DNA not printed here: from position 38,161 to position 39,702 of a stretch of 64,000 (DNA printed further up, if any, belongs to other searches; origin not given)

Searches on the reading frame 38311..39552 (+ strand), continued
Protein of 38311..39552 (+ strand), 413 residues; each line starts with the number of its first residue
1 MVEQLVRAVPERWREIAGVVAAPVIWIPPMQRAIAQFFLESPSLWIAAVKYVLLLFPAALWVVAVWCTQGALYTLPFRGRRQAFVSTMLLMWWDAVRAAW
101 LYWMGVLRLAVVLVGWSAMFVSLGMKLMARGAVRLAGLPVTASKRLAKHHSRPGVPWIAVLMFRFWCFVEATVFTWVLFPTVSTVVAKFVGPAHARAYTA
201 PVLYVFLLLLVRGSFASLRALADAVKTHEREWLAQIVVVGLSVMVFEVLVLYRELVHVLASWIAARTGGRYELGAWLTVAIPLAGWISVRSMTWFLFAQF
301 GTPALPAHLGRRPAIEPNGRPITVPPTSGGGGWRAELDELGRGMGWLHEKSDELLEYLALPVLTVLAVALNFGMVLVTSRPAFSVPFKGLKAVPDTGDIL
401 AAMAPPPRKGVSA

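Call 29: predict_structure(alignment_id=A1)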
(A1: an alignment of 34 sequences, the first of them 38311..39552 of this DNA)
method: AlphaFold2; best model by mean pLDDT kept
length: 413 residues; sequences in the alignment: 34
mean_pLDDT: 61.0   pTM: 0.35
mean pLDDT of the five models: 61.0, 59.4, 57.2, 49.6, 47.0
residues with pLDDT >= 90: 0; 70-90: 110; 50-70: 209; < 50: 94
segments of 3 or more residues with pLDDT < 50: 74-80, 142-155, 301-330, 372-376, 379-401, 403-413
pLDDT, mean of each block of 10 residues (from residue 1): 67 69 66 67 68 64 58 49 58 62 66 72 70 57 44 51 74 79 77 73 80 69 66 71 72 71 69 63 70 60 40 40 43 57 66 58 55 48 36 42 43 37
secondary structure, 60 per line:
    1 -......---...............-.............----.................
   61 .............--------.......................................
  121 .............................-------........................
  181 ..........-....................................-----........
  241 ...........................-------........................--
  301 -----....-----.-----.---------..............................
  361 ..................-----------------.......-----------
elements in order: H2-7 H11-25 H27-39 H44-73 H82-149 H157-190 H192-227 H233-267 H275-298 H306-309 H331-378 H396-402

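Call 33: find_related_loci(query=A1, collection=genome_contigs, flank=6000)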
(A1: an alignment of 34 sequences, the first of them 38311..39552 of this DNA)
Query A1 (413 aa) in genome_contigs; peptide patterns used: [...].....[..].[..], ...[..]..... (x = any residue, [..] = any of these).
459 stretches matched a pattern; 425 encode a relative of the query (tblastn E <= 1e-3); the best 80 are kept; 80 distinct loci.
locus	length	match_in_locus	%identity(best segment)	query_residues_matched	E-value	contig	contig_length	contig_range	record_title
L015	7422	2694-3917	50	1-409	2e-135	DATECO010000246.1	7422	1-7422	MAG TPA_asm: Nitrospiria bacterium isolate SMAG_U8274 k141_660285, whole genome shotgun sequence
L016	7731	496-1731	52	1-412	1e-127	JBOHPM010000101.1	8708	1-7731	MAG: Candidatus Rokuibacteriota bacterium isolate SD8033_metabat2.bin.13 NODE_2216_length_8708_cov_3.748514, whole genom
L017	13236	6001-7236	51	1-412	1e-126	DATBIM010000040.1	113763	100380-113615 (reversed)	MAG TPA_asm: Candidatus Methylomirabilota bacterium isolate SMAG_U3894 k141_3259099, whole genome shotgun sequence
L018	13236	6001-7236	51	1-412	2e-126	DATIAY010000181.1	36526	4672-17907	MAG TPA_asm: Candidatus Methylomirabilota bacterium isolate SMAG_U16276 k141_237185, whole genome shotgun sequence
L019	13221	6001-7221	49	1-409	1e-125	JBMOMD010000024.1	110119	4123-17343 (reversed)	MAG: Nitrospirota bacterium isolate Betzabe_MAG041 MAG041_24, whole genome shotgun sequence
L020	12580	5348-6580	49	1-409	4e-125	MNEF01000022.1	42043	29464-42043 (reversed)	MAG: Candidatus Rokubacteria bacterium 13_1_40CM_69_27 13_1_40cm_scaffold_550, whole genome shotgun sequence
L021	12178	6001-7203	49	1-403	4e-123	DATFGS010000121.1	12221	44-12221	MAG TPA_asm: Candidatus Methylomirabilota bacterium isolate SMAG_U8669 k141_1482710, whole genome shotgun sequence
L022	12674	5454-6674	48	1-409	6e-123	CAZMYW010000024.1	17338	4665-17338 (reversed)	MAG TPA_asm: uncultured Nitrospirota bacterium isolate binchicken_co165_411 genome assembly, contig: k141_1897495, whole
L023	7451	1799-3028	47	1-410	5e-123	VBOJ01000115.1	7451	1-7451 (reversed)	MAG: Nitrospirae bacterium isolate NS_7 14_1009_16_40cm_scaffold_35085, whole genome shotgun sequence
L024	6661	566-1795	47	1-410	3e-122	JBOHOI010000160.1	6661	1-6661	MAG: Nitrospiraceae bacterium isolate SD8032_metabat2.bin.4 NODE_3511_length_6661_cov_1.771962, whole genome shotgun seq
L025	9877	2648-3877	47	1-409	2e-122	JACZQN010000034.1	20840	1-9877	MAG: Nitrospirae bacterium isolate B7D1T1 B7D1T1_NODE518, whole genome shotgun sequence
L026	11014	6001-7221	49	1-409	3e-122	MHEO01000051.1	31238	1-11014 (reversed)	MAG: Nitrospirae bacterium RIFCSPHIGHO2_01_FULL_66_17 rifcsphigho2_01_scaffold_3586, whole genome shotgun sequence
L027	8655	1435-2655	49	1-409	7e-122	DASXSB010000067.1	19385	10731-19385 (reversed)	MAG TPA_asm: Candidatus Methylomirabilota bacterium isolate SMAG_U4655 k141_1794487, whole genome shotgun sequence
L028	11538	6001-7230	51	1-409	7e-134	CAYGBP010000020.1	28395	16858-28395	MAG TPA_asm: uncultured Nitrospirota bacterium isolate ERP108616_co2_62 genome assembly, contig: NODE_2123_length_28395_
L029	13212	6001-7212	48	1-409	1e-121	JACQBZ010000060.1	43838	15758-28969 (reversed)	MAG: Nitrospirae bacterium isolate NC_groundwater_955_Pr1_S-0.2um_56_113 Montesol18-Sp2_coassembly_scaffold_683497, whol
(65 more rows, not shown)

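Call 37: search_protein_representatives(alignment_id=A1)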
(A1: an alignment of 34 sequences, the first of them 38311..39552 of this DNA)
Query: 34 sequences, 413 profile positions. Proteins with E-value up to 0.001 (for the whole library): 406; up to 1e-10: 276; up to 1e-30: 127. The best 150 are listed.
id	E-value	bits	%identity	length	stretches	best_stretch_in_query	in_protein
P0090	7.7e-198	674.2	-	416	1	1-411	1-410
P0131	1.5e-155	534.9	-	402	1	8-411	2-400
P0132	4.0e-139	480.8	-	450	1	7-408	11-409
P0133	2.7e-138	478.1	-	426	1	1-395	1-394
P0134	1.6e-134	465.7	-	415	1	1-406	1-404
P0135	9.8e-134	463.1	-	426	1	1-399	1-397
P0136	4.0e-130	451.2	-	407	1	1-408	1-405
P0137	9.1e-125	433.5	-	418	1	1-407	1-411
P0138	8.7e-118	410.5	-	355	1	73-395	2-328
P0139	7.2e-117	407.5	-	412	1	4-404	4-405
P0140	2.7e-116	405.6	-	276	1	1-263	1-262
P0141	2.7e-113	395.7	-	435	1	9-408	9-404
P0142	4.6e-113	395.0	-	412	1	8-404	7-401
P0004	2.4e-111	389.3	-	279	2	261-411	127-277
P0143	1.1e-109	383.8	-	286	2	1-199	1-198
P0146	2.8e-97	343.0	-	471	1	10-314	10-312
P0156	1.8e-82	294.2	-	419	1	15-406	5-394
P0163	1.6e-74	268.0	-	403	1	16-404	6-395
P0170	9.0e-68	245.8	-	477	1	28-404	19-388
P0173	4.3e-63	230.4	-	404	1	28-408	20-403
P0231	3.8e-36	141.6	-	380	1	32-394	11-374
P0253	1.0e-30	123.7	-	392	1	41-409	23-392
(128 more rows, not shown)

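Call 38: search_protein_families(library=pfam, max_evalue=1, proteins=[P0131, P0132, P0141, P0146, P0156, P0163, P0170, P0173, P0231, P0253])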
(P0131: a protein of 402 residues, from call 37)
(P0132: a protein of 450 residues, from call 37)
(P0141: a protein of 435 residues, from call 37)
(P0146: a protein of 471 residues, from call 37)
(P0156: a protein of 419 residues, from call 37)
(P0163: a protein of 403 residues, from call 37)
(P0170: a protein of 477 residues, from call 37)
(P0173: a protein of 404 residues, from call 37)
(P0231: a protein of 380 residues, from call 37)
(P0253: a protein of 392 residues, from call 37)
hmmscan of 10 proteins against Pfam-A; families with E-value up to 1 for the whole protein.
P0131 (402 aa): 0 families

P0132 (450 aa): 1 family
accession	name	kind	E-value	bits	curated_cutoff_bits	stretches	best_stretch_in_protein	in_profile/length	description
PF10066.14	DUF2304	-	0.14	12.9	25.5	1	167-218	31-82/106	Uncharacterized conserved protein (DUF2304)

P0141 (435 aa): 0 families

P0146 (471 aa): 0 families

P0156 (419 aa): 1 family
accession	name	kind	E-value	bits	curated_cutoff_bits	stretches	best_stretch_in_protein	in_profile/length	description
PF10066.14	DUF2304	-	0.029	15.1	25.5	1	154-211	31-88/106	Uncharacterized conserved protein (DUF2304)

P0163 (403 aa): 1 family
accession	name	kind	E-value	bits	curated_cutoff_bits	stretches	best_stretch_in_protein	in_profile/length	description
PF02592.20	Vut_1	-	0.12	13.2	27.2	1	163-251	3-86/152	Putative vitamin uptake transporter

P0170 (477 aa): 0 families

P0173 (404 aa): 0 families

P0231 (380 aa): 0 families

P0253 (392 aa): 0 families

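Call 49: find_homologous_proteins(query=A4, max_evalue=0.001)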
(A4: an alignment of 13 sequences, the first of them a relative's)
Query A4 (13 sequences) (404 aa, profile of the alignment): 7 proteins with E <= 0.001 among 8000 candidates.
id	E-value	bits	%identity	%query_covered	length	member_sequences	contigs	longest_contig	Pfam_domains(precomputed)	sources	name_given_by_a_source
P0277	2.9e-139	483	34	98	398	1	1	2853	-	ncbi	-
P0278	8.4e-138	478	29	95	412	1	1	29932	-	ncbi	-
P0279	1.6e-135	470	33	98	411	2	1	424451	-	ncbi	ncbi:MAG: hypothetical protein ACRBF0_00195 [Calditrichia bacterium]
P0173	1.2e-133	464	100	100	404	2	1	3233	-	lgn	-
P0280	9.4e-132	458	33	97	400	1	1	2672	-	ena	-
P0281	8.1e-130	451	34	97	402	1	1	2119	-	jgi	-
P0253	4.0e-117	410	21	88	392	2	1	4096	-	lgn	-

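Call 50: find_encoding_contigs(protein=P0279, flank=5000, max_places=1)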
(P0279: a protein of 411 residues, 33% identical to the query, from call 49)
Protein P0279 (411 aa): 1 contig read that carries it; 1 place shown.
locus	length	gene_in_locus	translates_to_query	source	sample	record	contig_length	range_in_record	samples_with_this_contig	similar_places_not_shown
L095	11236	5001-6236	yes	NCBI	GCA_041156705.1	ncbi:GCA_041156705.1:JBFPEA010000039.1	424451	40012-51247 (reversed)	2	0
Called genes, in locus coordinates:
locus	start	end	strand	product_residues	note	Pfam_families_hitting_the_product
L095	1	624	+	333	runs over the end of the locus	-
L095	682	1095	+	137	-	PF00903:Glyoxalase (weak)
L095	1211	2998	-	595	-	PF01401:Peptidase_M2, PF01432:Peptidase_M3 (weak)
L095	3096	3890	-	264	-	PF01987:AIM24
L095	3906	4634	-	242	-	PF00480:ROK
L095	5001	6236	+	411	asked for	-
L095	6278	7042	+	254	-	-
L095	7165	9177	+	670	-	-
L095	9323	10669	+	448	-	PF00285:Citrate_synt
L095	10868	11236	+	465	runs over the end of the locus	PF01029:NusB, PF22458:RsmF-B_ferredox, PF01189:Methyltr_RsmB-F, PF01728:FtsJ (weak), PF13847:Methyltransf_31, PF10354:BMT5-like (weak)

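Call 54: search_protein_families(library=padloc, max_evalue=1, proteins=[window:38311-39552:+, L006:7236-8018:+])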
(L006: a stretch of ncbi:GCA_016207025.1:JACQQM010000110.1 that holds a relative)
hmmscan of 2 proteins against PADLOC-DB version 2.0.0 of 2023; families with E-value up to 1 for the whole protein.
window:38311-39552:+ (413 aa): 0 families

L006:7236-8018:+ (260 aa): 0 families

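Call 59: predict_structure(alignment_id=A5)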
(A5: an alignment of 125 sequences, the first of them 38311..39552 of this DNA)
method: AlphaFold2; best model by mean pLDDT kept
length: 413 residues; sequences in the alignment: 125
mean_pLDDT: 73.1   pTM: 0.41
mean pLDDT of the five models: 73.1, 68.4, 64.7, 61.3, 59.2
residues with pLDDT >= 90: 14; 70-90: 267; 50-70: 72; < 50: 60
segments of 3 or more residues with pLDDT < 50: 141-154, 306-330, 395-401, 403-413
pLDDT, mean of each block of 10 residues (from residue 1): 63 69 76 83 83 86 85 79 84 87 85 83 79 61 44 57 87 90 83 77 90 85 76 84 89 86 74 71 86 76 52 41 42 66 76 70 80 76 58 49 44 36
secondary structure, 60 per line:
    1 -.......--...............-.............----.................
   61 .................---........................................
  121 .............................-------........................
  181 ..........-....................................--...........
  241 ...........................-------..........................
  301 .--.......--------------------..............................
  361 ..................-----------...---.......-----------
elements in order: H2-8 H11-25 H27-39 H44-77 H81-149 H157-190 H192-227 H230-267 H275-301 H304-310 H331-378 H396-402

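Call 74: fold_search(model_id=the predicted structure, library=pdb)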
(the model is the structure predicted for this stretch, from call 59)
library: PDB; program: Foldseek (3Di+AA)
matches with E <= 10: 24; with E <= 0.001: 0
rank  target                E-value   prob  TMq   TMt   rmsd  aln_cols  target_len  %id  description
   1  7n6g_3R               2.7e+00  0.06  0.13  0.14  57.5       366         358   12  C1 of central pair (released 2022-05-18)
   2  9kpd_R                3.1e+00  0.09  0.16  0.22  37.2       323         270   10  Cryo-EM structure of GPCR16-miniGs complex (released 2025-04-02)
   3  7sqc_1J               3.9e+00  0.06  0.13  0.16  55.2       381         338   12  Ciliary C1 central pair apparatus isolated from Chlamydomonas reinhardtii (released 2022-04-13)
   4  7zdt_D                4.1e+00  0.07  0.15  0.11  28.2       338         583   14  Occ(apo/return) conformation of CydDC mutant (E500Q.C) in ATP(CydC) bound state (Dataset-18) (released 2023-04-19)
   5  3zx6_A                4.5e+00  0.05  0.13  0.17  40.2       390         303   10  Structure of Hamp(AF1503)-Tsr fusion - Hamp (A291V) mutant (released 2012-02-29)
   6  2ch7_A                5.1e+00  0.04  0.12  0.15  46.5       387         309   11  Crystal structure of the cytoplasmic domain of a bacterial chemoreceptor from Thermotoga maritima (released 2006-04-18)
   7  7n6g_3N               5.4e+00  0.03  0.11  0.11  49.7       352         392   11  C1 of central pair (released 2022-05-18)
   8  9a3i_P                5.6e+00  0.03  0.14  0.12  33.2       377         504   12  Parathyroid hormone receptor type 1 in complex with a long-acting parathyroid hormone analog and arrestin 2 (6u1n-base (released 2023-03-27)
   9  5nen_B                5.9e+00  0.05  0.10  0.19  35.1       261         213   11  Crystal structure of the soluble domain of LipC, a membrane fusion protein of a type I secretion system (released 2017-11-22)
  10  7n6g_3O               5.9e+00  0.04  0.13  0.15  56.6       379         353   13  C1 of central pair (released 2022-05-18)
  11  9kxs_A                6.2e+00  0.04  0.13  0.19  32.8       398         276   13  Structure of EP67 bound mouse C5aR1 in complex with Go (released 2025-11-26)
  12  9lxp_R                6.7e+00  0.03  0.11  0.14  29.9       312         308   15  A Cryo-EM structure of LA-PTH-PTH1R-Beta-arrestin1 complex (state 2 conformation) (released 2026-03-04)
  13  7y12_R                7.7e+00  0.05  0.17  0.23  33.0       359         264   12  Cryo-EM structure of MrgD-Gi complex with beta-alanine (released 2022-07-20)
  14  7unh_A                8.1e+00  0.04  0.11  0.17  32.9       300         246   12  De novo designed chlorophyll dimer protein in apo state, SP2 (released 2023-04-19)
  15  9y6s_9Q               8.1e+00  0.01  0.08  0.01  63.3       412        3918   13  96-nm repeat of the Leishmania tarentolae doublet microtubule (released 2025-12-17)
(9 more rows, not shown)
